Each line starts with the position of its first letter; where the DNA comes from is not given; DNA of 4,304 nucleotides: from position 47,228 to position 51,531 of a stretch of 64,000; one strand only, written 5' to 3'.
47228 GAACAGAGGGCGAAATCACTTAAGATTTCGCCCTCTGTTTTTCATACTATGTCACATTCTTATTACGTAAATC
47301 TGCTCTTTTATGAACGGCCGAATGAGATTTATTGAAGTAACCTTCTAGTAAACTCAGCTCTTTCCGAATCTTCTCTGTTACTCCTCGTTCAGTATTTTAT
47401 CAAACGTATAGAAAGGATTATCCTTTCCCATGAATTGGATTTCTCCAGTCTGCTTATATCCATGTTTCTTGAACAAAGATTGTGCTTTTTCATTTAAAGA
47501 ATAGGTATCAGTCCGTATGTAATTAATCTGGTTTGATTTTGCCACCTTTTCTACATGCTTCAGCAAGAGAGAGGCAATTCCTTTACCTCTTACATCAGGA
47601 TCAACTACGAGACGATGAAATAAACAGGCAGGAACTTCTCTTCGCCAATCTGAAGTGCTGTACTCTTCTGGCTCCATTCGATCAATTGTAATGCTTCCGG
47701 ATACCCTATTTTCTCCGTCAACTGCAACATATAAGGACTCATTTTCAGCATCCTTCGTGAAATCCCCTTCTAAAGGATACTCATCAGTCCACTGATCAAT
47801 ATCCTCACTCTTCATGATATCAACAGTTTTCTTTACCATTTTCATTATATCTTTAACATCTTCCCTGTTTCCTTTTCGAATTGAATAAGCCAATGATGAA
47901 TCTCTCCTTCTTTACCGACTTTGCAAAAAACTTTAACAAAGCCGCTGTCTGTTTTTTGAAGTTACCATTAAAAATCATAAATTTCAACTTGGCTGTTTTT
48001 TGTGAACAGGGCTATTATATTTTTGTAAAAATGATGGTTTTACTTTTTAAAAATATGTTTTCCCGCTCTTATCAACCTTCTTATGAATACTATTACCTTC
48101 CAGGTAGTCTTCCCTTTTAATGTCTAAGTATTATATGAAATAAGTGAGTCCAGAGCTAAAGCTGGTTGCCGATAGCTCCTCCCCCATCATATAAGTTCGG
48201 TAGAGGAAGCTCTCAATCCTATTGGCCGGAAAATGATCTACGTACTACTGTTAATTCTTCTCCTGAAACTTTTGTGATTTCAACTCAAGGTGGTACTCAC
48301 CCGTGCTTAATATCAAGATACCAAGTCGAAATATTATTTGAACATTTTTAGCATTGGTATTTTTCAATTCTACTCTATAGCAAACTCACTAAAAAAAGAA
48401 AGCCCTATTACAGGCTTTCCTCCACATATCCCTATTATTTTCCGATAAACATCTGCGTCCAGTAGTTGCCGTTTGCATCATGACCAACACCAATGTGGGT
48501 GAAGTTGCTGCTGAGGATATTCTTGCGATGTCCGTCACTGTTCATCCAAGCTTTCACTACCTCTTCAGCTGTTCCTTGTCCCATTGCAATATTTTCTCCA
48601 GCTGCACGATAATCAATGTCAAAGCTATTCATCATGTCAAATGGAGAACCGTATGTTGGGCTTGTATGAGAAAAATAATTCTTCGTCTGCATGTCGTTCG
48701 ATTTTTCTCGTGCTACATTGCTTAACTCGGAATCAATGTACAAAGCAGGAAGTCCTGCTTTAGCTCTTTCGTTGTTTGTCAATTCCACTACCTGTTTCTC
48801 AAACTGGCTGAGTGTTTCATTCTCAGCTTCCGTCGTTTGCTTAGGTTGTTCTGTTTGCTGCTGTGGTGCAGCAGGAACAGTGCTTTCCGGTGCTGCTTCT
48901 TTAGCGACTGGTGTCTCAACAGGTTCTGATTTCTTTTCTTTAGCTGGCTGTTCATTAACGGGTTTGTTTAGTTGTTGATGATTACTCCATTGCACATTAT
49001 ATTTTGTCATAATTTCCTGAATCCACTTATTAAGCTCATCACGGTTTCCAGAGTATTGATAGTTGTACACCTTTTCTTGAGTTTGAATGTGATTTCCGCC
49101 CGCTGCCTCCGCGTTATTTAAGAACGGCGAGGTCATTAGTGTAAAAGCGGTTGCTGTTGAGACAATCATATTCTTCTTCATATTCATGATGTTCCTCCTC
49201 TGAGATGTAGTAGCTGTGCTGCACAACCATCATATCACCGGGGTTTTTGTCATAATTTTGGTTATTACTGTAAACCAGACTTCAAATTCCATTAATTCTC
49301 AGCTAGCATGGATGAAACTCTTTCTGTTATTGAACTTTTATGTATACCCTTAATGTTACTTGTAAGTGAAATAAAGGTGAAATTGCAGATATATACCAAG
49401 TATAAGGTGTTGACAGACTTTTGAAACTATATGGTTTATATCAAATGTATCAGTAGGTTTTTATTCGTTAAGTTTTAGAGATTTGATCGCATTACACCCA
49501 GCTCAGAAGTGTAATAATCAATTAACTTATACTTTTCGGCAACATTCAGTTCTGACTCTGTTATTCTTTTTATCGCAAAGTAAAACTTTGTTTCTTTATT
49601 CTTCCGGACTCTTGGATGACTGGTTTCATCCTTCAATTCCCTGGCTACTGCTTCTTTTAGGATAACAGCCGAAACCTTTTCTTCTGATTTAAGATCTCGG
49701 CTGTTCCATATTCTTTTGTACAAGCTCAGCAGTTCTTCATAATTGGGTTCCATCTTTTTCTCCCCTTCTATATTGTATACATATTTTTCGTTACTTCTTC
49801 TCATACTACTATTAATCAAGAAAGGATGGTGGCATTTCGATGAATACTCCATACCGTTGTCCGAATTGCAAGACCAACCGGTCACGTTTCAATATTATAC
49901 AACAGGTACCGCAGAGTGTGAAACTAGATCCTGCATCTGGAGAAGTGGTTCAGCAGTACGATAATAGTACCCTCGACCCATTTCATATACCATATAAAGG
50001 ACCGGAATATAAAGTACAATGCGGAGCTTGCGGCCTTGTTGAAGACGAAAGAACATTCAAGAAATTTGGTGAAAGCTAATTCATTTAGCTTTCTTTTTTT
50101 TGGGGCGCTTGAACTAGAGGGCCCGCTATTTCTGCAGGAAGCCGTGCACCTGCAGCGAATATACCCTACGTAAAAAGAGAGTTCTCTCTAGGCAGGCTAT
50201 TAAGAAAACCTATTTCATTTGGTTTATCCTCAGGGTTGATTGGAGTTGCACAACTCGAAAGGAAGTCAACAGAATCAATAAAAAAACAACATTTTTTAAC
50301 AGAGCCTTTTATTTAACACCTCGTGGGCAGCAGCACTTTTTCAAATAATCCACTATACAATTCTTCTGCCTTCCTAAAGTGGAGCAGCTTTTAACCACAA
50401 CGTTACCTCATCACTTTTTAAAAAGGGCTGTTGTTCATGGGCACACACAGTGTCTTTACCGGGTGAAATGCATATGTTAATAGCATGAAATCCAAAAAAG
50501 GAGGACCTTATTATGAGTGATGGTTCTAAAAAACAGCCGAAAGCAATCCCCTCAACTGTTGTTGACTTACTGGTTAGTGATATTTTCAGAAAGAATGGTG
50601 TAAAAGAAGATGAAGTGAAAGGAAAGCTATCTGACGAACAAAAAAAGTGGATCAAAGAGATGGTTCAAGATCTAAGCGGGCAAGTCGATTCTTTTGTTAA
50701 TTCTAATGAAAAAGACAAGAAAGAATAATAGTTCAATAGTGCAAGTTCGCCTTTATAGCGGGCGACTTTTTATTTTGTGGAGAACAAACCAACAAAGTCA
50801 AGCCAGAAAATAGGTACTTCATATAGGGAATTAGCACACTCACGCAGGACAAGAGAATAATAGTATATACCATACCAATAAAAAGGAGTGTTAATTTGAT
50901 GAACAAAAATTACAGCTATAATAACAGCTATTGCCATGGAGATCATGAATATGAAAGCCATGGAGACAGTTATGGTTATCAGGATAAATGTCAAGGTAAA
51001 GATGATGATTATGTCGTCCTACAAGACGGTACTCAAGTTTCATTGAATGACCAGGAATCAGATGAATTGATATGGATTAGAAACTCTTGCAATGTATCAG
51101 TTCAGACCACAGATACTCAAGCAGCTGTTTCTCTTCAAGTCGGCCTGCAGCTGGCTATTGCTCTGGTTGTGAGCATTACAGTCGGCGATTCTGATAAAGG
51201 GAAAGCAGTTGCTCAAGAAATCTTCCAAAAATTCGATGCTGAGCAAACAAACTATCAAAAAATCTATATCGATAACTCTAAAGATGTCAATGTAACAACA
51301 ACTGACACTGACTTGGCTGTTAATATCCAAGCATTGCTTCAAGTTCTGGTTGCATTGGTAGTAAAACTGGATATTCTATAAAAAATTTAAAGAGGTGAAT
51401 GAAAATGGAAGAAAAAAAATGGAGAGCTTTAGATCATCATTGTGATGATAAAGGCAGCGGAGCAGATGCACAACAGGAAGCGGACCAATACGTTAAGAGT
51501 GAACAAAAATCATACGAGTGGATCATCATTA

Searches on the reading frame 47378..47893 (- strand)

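Call 65: search_protein_families(library=pfam, max_evalue=1e-8, proteins=[window:47378-47893:-])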
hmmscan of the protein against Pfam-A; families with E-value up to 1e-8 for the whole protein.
window:47378-47893:- (171 aa): 3 families
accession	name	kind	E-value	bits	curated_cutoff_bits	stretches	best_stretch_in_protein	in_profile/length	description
PF00583.31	Acetyltransf_1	-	7.9e-15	55.6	20.7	1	26-146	7-116/116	Acetyltransferase (GNAT) family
PF13508.13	Acetyltransf_7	-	1.4e-13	51.5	27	1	51-147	2-83/84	Acetyltransferase (GNAT) domain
PF13673.13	Acetyltransf_10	-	6.6e-09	36.3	23.6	0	29-153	7-114/128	Acetyltransferase (GNAT) domain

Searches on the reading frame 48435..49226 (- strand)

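Call 65: search_protein_families(library=pfam, max_evalue=1e-8, proteins=[window:48435-49226:-])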
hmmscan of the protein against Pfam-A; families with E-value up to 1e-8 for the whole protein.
window:48435-49226:- (263 aa): 1 family
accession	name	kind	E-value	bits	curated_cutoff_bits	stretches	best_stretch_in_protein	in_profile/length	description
PF00188.32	CAP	-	2.3e-24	86.9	21.1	1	148-260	2-117/117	Cysteine-rich secretory protein family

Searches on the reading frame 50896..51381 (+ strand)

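Call 65: search_protein_families(library=pfam, max_evalue=1e-8, proteins=[window:50896-51381:+])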
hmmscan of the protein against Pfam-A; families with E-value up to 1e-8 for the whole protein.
window:50896-51381:+ (161 aa): 1 family
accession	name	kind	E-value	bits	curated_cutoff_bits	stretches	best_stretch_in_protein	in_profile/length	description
PF07552.16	Coat_X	-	2.5e-46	155.7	27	2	104-160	2-58/58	Spore Coat Protein X and V domain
